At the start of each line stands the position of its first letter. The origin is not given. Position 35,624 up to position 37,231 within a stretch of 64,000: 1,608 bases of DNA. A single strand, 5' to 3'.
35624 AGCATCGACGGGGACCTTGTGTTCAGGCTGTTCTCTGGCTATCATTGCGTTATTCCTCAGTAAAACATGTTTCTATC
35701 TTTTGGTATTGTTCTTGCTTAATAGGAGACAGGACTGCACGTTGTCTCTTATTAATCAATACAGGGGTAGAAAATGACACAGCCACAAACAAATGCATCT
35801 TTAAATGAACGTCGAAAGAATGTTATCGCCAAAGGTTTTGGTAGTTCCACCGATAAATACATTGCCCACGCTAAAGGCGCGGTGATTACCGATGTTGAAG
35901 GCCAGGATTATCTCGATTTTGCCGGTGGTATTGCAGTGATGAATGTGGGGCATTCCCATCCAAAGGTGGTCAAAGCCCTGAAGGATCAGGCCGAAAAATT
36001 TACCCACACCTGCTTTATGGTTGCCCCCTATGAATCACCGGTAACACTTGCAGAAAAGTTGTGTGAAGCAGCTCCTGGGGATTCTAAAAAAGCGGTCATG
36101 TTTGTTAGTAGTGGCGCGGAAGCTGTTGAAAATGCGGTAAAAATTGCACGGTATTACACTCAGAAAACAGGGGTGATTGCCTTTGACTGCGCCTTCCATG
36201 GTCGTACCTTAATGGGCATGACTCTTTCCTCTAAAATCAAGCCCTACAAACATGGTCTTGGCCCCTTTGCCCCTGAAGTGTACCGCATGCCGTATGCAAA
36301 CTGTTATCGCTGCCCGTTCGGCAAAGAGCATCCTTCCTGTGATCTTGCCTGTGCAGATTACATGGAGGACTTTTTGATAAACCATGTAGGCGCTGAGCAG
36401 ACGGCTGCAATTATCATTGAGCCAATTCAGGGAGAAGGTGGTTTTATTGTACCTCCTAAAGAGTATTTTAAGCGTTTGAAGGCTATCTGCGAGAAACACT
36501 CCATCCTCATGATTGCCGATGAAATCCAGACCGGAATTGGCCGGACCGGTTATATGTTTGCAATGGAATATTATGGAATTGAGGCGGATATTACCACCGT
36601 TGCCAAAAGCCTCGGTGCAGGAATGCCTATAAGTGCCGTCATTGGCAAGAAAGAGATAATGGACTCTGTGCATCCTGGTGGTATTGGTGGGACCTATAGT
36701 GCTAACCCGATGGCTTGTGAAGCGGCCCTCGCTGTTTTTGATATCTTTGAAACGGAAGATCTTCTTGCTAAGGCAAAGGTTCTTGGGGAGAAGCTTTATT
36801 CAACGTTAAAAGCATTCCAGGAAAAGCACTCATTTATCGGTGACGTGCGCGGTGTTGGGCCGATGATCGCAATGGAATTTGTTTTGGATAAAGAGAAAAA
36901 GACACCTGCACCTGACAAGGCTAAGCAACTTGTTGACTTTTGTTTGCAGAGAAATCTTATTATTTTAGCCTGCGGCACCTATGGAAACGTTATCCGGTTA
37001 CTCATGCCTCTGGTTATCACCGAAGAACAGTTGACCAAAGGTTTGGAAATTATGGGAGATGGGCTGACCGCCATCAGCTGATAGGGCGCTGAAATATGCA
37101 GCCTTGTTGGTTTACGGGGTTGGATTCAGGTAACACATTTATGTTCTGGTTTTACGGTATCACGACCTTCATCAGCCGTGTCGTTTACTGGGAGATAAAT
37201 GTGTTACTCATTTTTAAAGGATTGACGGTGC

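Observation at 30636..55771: Candidate anaerobic 5-aminovalerate (or GABA) to glutarate to crotonyl-CoA pathway using a tungsten AOR instead of an NAD-dependent semialdehyde dehydrogenase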

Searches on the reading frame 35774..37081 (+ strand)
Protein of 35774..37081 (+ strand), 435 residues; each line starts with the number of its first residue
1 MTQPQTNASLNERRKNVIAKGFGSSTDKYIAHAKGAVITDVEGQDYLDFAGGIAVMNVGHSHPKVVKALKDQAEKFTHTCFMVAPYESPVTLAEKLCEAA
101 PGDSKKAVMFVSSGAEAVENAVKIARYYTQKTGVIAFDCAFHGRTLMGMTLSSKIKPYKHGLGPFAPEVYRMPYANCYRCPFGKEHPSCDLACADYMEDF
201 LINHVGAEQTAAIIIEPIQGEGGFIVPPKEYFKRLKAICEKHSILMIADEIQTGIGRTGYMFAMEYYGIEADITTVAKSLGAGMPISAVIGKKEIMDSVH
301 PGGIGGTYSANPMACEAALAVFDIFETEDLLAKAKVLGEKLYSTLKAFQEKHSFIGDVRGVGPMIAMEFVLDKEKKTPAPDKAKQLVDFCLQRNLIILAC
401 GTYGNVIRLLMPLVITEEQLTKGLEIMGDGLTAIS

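Call 3: search_protein_families(library=pfam, proteins=[window:35774-37081:+])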
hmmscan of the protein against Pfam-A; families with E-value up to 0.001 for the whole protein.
window:35774-37081:+ (435 aa): 1 family
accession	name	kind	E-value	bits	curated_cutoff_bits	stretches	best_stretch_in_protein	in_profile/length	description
PF00202.27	Aminotran_3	-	1.5e-130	436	30.5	1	30-428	13-400/403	Aminotransferase class-III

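Call 5: search_protein_families(library=ncbifam, proteins=[window:35774-37081:+], max_evalue=0.00001)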
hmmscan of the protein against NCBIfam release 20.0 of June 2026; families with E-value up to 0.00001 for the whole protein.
window:35774-37081:+ (435 aa): 69 families (the best 25 are shown)
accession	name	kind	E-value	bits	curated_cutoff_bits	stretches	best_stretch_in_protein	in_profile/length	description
NF005376.0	PRK06918.1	equivalog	1.9e-165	550.7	676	1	5-433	15-443/451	4-aminobutyrate--2-oxoglutarate transaminase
TIGR00700.1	GABAtrnsam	equivalog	8.3e-162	538.5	506.65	1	13-432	2-419/420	4-aminobutyrate--2-oxoglutarate transaminase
NF004714.0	PRK06058.1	subfamily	1.3e-157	525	639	1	8-430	24-443/447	4-aminobutyrate--2-oxoglutarate transaminase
NF005985.0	PRK08088.1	equivalog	3.8e-149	497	713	1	5-432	2-422/426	4-aminobutyrate--2-oxoglutarate transaminase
NF005692.0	PRK07495.1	equivalog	8.1e-148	492.6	724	1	6-433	2-421/425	4-aminobutyrate--2-oxoglutarate transaminase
NF005993.0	PRK08117.1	subfamily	8.2e-142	472.8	574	1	6-434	4-430/433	aspartate aminotransferase family protein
NF005272.0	PRK06777.1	equivalog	1.6e-139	465.1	725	1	7-431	3-419/421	4-aminobutyrate--2-oxoglutarate transaminase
NF004426.0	PRK05769.1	equivalog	2.5e-136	455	552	1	9-432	19-438/441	acetyl ornithine aminotransferase family protein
NF007308.0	PRK09792.1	equivalog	1.8e-130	435.5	747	1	7-431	3-419/421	4-aminobutyrate transaminase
NF006228.0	PRK08360.1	equivalog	2.1e-126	422.1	608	1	30-431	27-424/443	aspartate aminotransferase family protein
NF049976.1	AmadipTransam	equivalog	2e-114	382.8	650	1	18-432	6-413/416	2-aminoadipate transaminase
NF045634.1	LeuMetRace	equivalog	2.1e-112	376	800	1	30-429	27-422/432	leucine/methionine racemase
NF006368.0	PRK08593.1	equivalog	3.9e-109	365.2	570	1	29-434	29-432/448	aspartate aminotransferase family protein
TIGR00707.1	argD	subfamily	9.4e-97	324.2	410.05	1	29-427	12-376/381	acetylornithine/succinylornithine family transaminase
NF002874.0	PRK03244.1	equivalog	2.4e-93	313.1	457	1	5-429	5-390/399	acetylornithine transaminase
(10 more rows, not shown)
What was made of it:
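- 35774..37081 (+): GabT/DavT-type omega-amino acid:2-oxoglutarate aminotransferase. TIGR00700, 538.5 bits, above the 506.65 cut-off (call 5).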

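Call 47: find_homologous_proteins(query=window:35774-37081:+, max_evalue=1e-50)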
Query window:35774-37081:+ (435 aa): 8000 proteins with E <= 1e-50 among 8000 candidates; the best 120 are listed.
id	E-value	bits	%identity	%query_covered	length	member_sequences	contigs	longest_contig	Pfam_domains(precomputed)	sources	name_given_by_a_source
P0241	2.3e-292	987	100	100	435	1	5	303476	PF00202.28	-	-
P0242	6.7e-269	910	90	100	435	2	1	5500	PF00202.28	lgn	-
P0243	1.0e-267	906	90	100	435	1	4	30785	PF00202.28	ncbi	-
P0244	1.0e-267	906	89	100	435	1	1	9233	PF00202.28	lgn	-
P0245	6.3e-267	903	89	100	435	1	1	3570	PF00202.28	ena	-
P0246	8.5e-267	903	89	100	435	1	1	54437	PF00202.28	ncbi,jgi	ncbi:MAG: 4-aminobutyrate aminotransferase/(S)-3-amino-2-methylpropionate transaminase [Desulforhopa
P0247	1.2e-266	902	89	100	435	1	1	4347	PF00202.28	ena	-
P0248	1.8e-266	902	89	100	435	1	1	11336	PF00202.28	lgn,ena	-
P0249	7.1e-266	900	89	100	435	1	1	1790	PF00202.28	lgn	-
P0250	1.9e-265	898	89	100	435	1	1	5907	PF00202.28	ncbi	-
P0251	4.3e-259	877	87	100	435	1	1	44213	PF00202.28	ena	-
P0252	6.2e-259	877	87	100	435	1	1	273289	PF00202.28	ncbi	ncbi:4-aminobutyrate--2-oxoglutarate transaminase [Desulfocastanea catecholica]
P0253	7.9e-259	877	86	100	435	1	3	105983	PF00202.28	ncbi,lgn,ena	-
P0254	2.4e-258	875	86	100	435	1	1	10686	PF00202.28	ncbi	-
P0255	5.2e-258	874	86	100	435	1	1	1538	PF00202.28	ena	-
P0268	2.3e-253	859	85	100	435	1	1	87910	PF00202.28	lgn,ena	-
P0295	7.3e-242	821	80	100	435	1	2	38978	PF00202.28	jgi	jgi:4-aminobutyrate aminotransferase/(S)-3-amino-2-methylpropionate transaminase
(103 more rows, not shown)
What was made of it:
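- JGI labels for the GabT relatives include (S)-3-amino-2-methylpropionate transaminase (call 47).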

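Call 48: find_encoding_contigs(protein=P0295, flank=10000, max_places=2)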
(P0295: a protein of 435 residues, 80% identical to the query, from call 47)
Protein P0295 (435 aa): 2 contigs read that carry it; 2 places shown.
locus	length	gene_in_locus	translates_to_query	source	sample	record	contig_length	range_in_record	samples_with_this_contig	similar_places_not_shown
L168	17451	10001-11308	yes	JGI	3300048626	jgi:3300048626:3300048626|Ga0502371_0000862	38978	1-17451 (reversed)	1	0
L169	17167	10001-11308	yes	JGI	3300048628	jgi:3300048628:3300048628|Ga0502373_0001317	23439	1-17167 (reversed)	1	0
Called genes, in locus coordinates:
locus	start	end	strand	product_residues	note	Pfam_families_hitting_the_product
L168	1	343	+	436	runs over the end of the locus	PF06808:DctM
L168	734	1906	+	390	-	PF01266:DAO, PF01946:Thi4 (faint), PF04820:Trp_halogenase (faint), PF13450:NAD_binding_8 (faint)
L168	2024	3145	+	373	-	PF01855:POR_N, PF02780:Transketolase_C, PF17147:PFOR_II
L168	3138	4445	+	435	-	PF02775:TPP_enzyme_C, PF01558:POR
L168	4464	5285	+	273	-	PF01012:ETF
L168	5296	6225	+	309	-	PF01012:ETF, PF00766:ETF_alpha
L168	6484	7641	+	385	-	PF02771:Acyl-CoA_dh_N, PF02770:Acyl-CoA_dh_M, PF00441:Acyl-CoA_dh_1, PF08028:Acyl-CoA_dh_2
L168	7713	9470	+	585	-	PF01039:Carboxyl_trans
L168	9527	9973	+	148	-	PF03061:4HBT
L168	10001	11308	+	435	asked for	PF00202:Aminotran_3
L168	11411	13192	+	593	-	PF02730:AFOR_N, PF01314:AFOR_C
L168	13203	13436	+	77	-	-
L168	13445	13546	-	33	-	-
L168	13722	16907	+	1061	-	PF05088:Bac_GDH_CD, PF00208:ELFV_dehydrog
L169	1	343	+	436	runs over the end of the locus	PF06808:DctM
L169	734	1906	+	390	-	PF01266:DAO, PF01946:Thi4 (faint), PF04820:Trp_halogenase (faint), PF13450:NAD_binding_8 (faint)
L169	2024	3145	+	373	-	PF01855:POR_N, PF02780:Transketolase_C (weak), PF17147:PFOR_II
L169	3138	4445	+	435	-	PF02775:TPP_enzyme_C, PF01558:POR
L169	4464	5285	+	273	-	PF01012:ETF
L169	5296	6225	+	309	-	PF01012:ETF, PF00766:ETF_alpha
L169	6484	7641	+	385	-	PF02771:Acyl-CoA_dh_N, PF02770:Acyl-CoA_dh_M, PF00441:Acyl-CoA_dh_1, PF08028:Acyl-CoA_dh_2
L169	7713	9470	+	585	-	PF01039:Carboxyl_trans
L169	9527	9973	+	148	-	PF03061:4HBT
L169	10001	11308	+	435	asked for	PF00202:Aminotran_3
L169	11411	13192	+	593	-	PF02730:AFOR_N, PF01314:AFOR_C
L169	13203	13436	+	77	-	-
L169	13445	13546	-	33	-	-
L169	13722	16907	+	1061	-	PF05088:Bac_GDH_CD (weak), PF00208:ELFV_dehydrog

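Call 49: find_encoding_contigs(protein=P0252, flank=10000, max_places=1)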
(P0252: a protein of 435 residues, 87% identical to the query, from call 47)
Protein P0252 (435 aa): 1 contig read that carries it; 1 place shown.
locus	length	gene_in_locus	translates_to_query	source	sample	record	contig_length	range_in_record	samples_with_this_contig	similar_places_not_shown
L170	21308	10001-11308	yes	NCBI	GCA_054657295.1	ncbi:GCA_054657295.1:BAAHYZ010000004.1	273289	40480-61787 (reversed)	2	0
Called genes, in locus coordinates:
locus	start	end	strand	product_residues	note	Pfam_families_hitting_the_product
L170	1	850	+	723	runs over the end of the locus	PF00141:peroxidase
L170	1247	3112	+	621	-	-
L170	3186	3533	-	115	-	-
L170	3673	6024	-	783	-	PF04879:Molybdop_Fe4S4, PF00384:Molybdopterin, PF01568:Molydop_binding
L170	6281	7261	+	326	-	PF01965:DJ-1_PfpI, PF00165:HTH_AraC, PF12833:HTH_18, PF00165:HTH_AraC (weak)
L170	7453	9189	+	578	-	PF00989:PAS (weak), PF00989:PAS, PF08448:PAS_4, PF13426:PAS_9, PF00158:Sigma54_activat, PF14532:Sigma54_activ_2, PF25601:AAA_lid_14, PF18024:HTH_50 (weak), +3 more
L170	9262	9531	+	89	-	-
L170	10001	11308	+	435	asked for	PF00202:Aminotran_3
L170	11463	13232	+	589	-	PF02730:AFOR_N, PF01314:AFOR_C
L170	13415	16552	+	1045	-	PF05088:Bac_GDH_CD (weak), PF00208:ELFV_dehydrog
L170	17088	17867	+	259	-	PF09339:HTH_IclR, PF01614:IclR_C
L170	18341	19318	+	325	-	PF01144:CoA_trans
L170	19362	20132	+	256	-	PF01144:CoA_trans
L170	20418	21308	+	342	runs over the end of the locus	PF03480:DctP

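Call 50: find_encoding_contigs(protein=P0251, flank=10000, max_places=1)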
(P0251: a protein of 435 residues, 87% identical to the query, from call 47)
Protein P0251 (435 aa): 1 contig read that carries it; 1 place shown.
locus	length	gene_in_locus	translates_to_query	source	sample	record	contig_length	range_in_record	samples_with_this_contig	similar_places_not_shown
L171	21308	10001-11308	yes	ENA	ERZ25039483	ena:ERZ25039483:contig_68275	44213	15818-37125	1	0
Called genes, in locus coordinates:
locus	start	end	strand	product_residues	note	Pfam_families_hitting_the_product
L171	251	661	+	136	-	PF02754:CCG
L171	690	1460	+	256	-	PF01012:ETF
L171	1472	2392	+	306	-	PF01012:ETF, PF00766:ETF_alpha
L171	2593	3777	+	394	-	PF01960:ArgJ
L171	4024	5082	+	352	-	PF03480:DctP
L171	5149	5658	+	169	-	PF04290:DctQ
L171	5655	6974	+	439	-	PF06808:DctM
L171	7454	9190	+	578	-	PF13188:PAS_8 (faint), PF00989:PAS, PF08448:PAS_4, PF13426:PAS_9, PF00158:Sigma54_activat, PF14532:Sigma54_activ_2, PF25601:AAA_lid_14, PF18024:HTH_50 (weak), +2 more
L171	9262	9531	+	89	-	-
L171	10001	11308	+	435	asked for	PF00202:Aminotran_3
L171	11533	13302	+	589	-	PF02730:AFOR_N, PF01314:AFOR_C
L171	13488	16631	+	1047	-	PF05088:Bac_GDH_CD (weak), PF00208:ELFV_dehydrog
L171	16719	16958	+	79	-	-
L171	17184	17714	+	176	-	PF00582:Usp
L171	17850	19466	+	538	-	PF02738:MoCoBD_1, PF20256:MoCoBD_2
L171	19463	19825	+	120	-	PF04358:DsrC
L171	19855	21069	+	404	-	PF00266:Aminotran_5, PF00155:Aminotran_1_2, PF01212:Beta_elim_lyase, PF01041:DegT_DnrJ_EryC1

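Call 51: find_encoding_contigs(protein=P0253, flank=10000, max_places=1)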
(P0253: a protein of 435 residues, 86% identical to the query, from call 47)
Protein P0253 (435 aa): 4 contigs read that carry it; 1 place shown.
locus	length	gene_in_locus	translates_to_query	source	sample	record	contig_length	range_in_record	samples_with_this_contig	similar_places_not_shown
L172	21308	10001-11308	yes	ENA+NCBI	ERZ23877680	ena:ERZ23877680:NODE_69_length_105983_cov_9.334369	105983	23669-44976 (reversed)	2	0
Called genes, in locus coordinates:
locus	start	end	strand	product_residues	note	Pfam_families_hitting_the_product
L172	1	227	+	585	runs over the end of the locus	PF01039:Carboxyl_trans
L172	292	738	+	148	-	PF03061:4HBT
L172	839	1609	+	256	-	PF01012:ETF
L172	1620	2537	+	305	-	PF01012:ETF, PF00766:ETF_alpha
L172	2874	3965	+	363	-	PF03480:DctP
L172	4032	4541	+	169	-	PF04290:DctQ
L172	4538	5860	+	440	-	PF06808:DctM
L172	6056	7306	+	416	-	PF00108:Thiolase_N, PF02803:Thiolase_C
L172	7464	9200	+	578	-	PF00989:PAS (weak), PF00989:PAS, PF08448:PAS_4, PF13426:PAS_9, PF00158:Sigma54_activat, PF14532:Sigma54_activ_2, PF00004:AAA (weak), PF25601:AAA_lid_14, +4 more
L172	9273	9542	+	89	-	-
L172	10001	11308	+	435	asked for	PF00202:Aminotran_3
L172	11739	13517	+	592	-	PF02730:AFOR_N, PF01314:AFOR_C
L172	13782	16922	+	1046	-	PF05088:Bac_GDH_CD (weak), PF00208:ELFV_dehydrog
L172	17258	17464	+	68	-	-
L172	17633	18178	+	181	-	PF00582:Usp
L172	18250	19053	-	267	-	PF00795:CN_hydrolase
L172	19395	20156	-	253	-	PF05708:Peptidase_C92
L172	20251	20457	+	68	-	-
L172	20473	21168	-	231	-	PF00590:TP_methylase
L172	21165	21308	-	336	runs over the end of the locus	PF11760:CbiG_N, PF01890:CbiG_C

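Call 53: find_encoding_contigs(protein=P0243, flank=10000, max_places=2)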
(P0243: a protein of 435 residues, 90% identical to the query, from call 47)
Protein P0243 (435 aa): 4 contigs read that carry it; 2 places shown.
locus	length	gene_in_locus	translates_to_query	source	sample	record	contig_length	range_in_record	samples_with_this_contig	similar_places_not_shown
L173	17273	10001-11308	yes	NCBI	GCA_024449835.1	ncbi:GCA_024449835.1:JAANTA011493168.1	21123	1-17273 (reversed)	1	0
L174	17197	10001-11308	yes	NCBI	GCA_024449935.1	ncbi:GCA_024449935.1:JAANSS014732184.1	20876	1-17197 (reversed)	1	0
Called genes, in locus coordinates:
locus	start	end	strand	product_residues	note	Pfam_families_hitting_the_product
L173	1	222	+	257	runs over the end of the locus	PF01012:ETF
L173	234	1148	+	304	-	PF01012:ETF, PF00766:ETF_alpha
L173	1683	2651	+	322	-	PF01144:CoA_trans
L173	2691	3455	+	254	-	PF01144:CoA_trans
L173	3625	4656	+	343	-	PF03480:DctP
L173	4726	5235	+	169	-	PF04290:DctQ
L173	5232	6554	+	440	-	PF06808:DctM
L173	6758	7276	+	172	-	PF00582:Usp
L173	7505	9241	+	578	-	PF00989:PAS, PF00989:PAS, PF08448:PAS_4, PF13426:PAS_9, PF00158:Sigma54_activat, PF14532:Sigma54_activ_2, PF00004:AAA (weak), PF25601:AAA_lid_14, +4 more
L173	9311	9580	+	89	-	-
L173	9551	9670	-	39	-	-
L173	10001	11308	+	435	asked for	PF00202:Aminotran_3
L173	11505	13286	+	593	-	PF02730:AFOR_N, PF01314:AFOR_C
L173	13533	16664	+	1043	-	PF05088:Bac_GDH_CD, PF00208:ELFV_dehydrog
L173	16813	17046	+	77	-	-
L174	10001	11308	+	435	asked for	PF00202:Aminotran_3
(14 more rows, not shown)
